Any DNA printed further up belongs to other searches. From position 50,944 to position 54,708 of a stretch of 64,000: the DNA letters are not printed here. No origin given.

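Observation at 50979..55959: Intact type II-C tracrRNA-cas9-cas1-cas2 locus whose CRISPR array is one repeat and zero spacers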

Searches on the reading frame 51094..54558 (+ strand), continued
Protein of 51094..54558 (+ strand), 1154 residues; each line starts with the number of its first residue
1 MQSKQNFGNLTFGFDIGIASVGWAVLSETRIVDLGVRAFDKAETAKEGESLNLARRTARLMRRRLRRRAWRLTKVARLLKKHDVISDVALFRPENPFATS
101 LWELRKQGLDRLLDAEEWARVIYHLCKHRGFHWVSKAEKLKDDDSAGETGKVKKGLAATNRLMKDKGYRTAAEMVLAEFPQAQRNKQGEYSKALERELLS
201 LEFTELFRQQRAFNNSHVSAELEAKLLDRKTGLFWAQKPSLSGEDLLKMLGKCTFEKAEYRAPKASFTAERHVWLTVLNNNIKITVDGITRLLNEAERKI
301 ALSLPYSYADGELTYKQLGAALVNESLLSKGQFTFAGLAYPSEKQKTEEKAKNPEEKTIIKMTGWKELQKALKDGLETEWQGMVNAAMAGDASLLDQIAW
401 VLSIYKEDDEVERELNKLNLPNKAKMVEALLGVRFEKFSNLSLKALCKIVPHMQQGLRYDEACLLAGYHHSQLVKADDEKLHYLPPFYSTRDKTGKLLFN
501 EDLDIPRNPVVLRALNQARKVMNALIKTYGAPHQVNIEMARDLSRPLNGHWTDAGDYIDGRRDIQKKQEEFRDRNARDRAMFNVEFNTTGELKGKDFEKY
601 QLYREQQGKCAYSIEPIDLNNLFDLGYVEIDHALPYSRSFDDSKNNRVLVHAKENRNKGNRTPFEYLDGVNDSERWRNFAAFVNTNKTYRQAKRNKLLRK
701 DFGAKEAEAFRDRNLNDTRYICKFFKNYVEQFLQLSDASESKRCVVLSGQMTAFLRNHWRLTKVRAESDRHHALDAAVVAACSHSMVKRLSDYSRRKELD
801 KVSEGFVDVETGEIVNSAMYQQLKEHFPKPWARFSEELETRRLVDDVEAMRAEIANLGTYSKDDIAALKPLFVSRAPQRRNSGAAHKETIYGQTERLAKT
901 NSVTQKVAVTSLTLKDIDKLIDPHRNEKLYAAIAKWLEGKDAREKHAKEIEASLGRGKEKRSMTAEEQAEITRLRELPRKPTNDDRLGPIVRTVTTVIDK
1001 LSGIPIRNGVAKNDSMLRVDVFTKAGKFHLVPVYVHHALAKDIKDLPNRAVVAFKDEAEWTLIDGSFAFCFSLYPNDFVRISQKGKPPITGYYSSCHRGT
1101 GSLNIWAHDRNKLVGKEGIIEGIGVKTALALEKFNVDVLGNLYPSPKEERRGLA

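Call 20: search_solved_structures(query=window:51094-54558:+, show_alignments=1)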
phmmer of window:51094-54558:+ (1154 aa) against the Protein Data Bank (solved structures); distinct sequences matched with E-value up to 0.001: 47.
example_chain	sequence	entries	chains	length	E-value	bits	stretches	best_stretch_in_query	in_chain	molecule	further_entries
6kc8_A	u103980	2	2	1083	3.4e-208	697.2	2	4-939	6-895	CRISPR-associated endonuclease Cas9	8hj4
8ja0_A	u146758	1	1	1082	3.4e-208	697.2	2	4-939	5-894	CRISPR-associated endonuclease Cas9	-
6jdq_A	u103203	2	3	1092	3.5e-208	697.1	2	4-939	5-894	CRISPR-associated endonuclease Cas9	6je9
8hnt_A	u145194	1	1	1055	4.8e-208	696.7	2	9-939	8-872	CRISPR-associated endonuclease Cas9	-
6jdv_A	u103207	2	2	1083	8.4e-207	692.5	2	4-939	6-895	CRISPR-associated endonuclease Cas9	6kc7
8hnw_A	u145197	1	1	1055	1.2e-206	692.1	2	9-939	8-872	CRISPR-associated endonuclease Cas9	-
6je4_A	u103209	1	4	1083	1.1e-205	688.9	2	4-939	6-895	CRISPR-associated endonuclease Cas9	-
8hnv_A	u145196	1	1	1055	1.4e-205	688.5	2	9-939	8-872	CRISPR-associated endonuclease Cas9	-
9ar4_A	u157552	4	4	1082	2e-169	568.8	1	12-1154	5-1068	CRISPR-associated endonuclease Cas9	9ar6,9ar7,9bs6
8jtj_A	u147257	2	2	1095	1e-166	559.8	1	12-1154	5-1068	CRISPR-associated endonuclease Cas9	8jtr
8uza_A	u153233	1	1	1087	1e-166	559.8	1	12-1154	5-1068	CRISPR-associated endonuclease Cas9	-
8uzb_A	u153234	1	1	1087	2.7e-165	555.1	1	12-1154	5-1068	CRISPR-associated endonuclease Cas9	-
6je3_A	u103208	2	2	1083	4.9e-165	554.2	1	5-1141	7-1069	CRISPR-associated endonuclease Cas9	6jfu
21dz_A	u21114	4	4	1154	2.5e-152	512.1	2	12-921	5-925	CRISPR-associated endonuclease Cas9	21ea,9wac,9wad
8x5v_A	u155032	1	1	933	8.5e-113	381.3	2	11-539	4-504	BlCas9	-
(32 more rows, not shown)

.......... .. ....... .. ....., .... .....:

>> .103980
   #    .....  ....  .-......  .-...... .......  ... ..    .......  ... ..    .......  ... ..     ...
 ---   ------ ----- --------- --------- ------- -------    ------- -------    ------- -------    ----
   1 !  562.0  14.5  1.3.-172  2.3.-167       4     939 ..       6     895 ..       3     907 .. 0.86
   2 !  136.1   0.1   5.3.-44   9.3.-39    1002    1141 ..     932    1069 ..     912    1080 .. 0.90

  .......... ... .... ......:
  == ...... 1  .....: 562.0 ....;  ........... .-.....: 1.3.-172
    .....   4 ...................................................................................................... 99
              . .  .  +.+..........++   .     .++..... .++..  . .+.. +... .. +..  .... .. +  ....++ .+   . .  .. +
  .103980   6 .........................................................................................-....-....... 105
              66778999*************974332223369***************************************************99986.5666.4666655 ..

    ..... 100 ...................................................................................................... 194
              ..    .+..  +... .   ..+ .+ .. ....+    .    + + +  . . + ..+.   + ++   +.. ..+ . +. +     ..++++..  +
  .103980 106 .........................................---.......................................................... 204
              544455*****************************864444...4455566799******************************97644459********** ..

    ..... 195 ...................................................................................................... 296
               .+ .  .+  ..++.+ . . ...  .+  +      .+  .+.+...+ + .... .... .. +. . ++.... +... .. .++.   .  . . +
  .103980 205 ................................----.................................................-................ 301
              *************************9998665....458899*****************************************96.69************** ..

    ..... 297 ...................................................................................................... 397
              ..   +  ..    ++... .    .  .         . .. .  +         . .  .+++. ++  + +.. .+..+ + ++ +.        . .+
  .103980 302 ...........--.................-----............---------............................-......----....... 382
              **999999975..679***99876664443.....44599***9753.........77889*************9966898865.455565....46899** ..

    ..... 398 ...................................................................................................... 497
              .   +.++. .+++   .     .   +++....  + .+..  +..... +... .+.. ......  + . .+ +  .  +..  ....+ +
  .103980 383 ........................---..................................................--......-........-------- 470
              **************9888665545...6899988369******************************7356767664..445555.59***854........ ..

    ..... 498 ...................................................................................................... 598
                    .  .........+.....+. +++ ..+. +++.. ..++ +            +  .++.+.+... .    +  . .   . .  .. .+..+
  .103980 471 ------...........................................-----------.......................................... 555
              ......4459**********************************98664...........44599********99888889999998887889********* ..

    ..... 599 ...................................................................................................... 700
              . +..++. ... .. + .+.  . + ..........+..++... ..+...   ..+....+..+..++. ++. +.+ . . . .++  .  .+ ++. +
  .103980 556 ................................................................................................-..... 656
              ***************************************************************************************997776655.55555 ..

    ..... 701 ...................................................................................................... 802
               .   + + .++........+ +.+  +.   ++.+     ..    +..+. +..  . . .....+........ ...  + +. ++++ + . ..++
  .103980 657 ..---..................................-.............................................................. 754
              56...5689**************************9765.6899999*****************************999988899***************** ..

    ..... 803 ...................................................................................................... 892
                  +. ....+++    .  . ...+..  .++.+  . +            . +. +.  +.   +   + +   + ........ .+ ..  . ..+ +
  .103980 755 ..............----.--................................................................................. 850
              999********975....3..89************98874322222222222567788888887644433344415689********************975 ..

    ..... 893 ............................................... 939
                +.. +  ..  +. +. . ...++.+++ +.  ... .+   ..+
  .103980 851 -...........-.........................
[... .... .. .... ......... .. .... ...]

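Call 52: find_encoding_contigs(protein=P0008, flank=4000, max_places=8)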
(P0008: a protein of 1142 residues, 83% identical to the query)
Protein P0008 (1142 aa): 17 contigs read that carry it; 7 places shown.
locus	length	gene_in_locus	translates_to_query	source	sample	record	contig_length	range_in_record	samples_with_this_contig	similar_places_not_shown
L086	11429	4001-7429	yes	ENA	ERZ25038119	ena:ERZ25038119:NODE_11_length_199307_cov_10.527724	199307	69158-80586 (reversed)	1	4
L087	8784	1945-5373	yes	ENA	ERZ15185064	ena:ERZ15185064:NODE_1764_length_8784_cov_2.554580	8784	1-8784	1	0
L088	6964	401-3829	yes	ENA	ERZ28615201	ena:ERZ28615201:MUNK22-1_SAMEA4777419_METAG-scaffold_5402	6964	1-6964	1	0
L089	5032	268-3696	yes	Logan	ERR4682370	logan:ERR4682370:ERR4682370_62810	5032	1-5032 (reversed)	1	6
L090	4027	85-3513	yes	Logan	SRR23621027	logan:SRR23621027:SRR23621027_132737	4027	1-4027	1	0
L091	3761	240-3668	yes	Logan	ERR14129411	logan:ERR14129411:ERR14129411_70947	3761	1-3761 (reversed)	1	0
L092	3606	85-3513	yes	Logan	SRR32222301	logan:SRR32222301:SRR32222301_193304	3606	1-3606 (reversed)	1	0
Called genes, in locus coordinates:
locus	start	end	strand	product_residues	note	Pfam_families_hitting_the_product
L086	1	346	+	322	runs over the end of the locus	-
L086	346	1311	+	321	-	PF13519:VWA_2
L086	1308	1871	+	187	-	-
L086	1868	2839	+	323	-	PF13519:VWA_2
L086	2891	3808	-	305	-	PF01171:ATP_bind_3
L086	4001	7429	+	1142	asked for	PF18470:Cas9_a (weak), PF13395:HNH_4, PF18541:RuvC_III, PF22702:Cas9_RuvC (weak)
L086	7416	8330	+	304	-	PF01867:Cas_Cas1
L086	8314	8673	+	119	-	PF09827:CRISPR_Cas2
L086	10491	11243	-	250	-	PF00106:adh_short, PF08659:KR (weak), PF23441:SDR, PF13561:adh_short_C2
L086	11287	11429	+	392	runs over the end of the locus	PF02636:Methyltransf_28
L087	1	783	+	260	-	?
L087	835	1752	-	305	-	PF01171:ATP_bind_3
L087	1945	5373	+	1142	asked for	PF18470:Cas9_a (weak), PF13395:HNH_4, PF18541:RuvC_III, PF22702:Cas9_RuvC (weak)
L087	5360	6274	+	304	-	PF01867:Cas_Cas1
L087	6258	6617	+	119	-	PF09827:CRISPR_Cas2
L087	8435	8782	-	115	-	?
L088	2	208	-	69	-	?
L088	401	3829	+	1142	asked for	PF18470:Cas9_a (weak), PF13395:HNH_4, PF18541:RuvC_III, PF22702:Cas9_RuvC (weak)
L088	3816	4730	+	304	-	PF01867:Cas_Cas1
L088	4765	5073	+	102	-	PF09827:CRISPR_Cas2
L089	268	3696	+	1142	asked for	PF18470:Cas9_a (weak), PF13395:HNH_4, PF18541:RuvC_III, PF22702:Cas9_RuvC (weak)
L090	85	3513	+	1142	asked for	PF18470:Cas9_a (weak), PF13395:HNH_4, PF18541:RuvC_III, PF22702:Cas9_RuvC (weak)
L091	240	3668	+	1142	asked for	PF18470:Cas9_a (weak), PF13395:HNH_4, PF18541:RuvC_III, PF22702:Cas9_RuvC (weak)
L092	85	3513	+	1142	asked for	PF18470:Cas9_a (weak), PF13395:HNH_4, PF18541:RuvC_III, PF22702:Cas9_RuvC (weak)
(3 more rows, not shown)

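Call 53: find_encoding_contigs(protein=P0004, flank=4000, max_places=4)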
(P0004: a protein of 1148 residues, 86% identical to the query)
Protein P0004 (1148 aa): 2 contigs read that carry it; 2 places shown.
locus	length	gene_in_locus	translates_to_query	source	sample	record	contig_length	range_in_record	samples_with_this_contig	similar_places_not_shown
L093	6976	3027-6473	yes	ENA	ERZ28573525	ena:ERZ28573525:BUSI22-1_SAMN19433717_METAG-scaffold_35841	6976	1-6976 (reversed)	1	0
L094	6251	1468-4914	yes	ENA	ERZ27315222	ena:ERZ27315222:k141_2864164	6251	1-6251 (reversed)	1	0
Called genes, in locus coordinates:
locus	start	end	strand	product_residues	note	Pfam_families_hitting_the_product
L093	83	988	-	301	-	PF01171:ATP_bind_3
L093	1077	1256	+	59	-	-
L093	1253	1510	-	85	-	PF02661:Fic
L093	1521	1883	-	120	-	PF02661:Fic (weak)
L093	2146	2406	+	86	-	-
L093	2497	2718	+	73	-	PF05016:ParE_toxin (weak)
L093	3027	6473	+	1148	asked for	PF13395:HNH_4, PF18541:RuvC_III, PF22702:Cas9_RuvC (weak), PF18541:RuvC_III (weak)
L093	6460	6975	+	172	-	?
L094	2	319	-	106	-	?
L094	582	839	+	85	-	-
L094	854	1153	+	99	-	PF05016:ParE_toxin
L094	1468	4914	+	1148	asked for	PF13395:HNH_4, PF18541:RuvC_III, PF22702:Cas9_RuvC (weak), PF18541:RuvC_III (weak)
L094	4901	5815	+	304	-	PF01867:Cas_Cas1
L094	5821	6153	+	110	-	PF09827:CRISPR_Cas2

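Call 54: find_encoding_contigs(protein=P0006, flank=4000, max_places=4)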
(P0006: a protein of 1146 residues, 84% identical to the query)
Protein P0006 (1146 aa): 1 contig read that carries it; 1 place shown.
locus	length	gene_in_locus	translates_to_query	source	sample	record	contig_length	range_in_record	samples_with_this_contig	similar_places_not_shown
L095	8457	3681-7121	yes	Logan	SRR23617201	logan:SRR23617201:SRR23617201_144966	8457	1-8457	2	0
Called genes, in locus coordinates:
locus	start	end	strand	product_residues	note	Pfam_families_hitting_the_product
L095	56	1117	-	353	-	PF00589:Phage_integrase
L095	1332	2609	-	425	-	-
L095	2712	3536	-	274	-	-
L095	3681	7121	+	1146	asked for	PF18470:Cas9_a (faint), PF13395:HNH_4, PF18541:RuvC_III, PF22702:Cas9_RuvC (weak), PF18541:RuvC_III (weak)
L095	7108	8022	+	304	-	PF01867:Cas_Cas1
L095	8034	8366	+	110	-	PF09827:CRISPR_Cas2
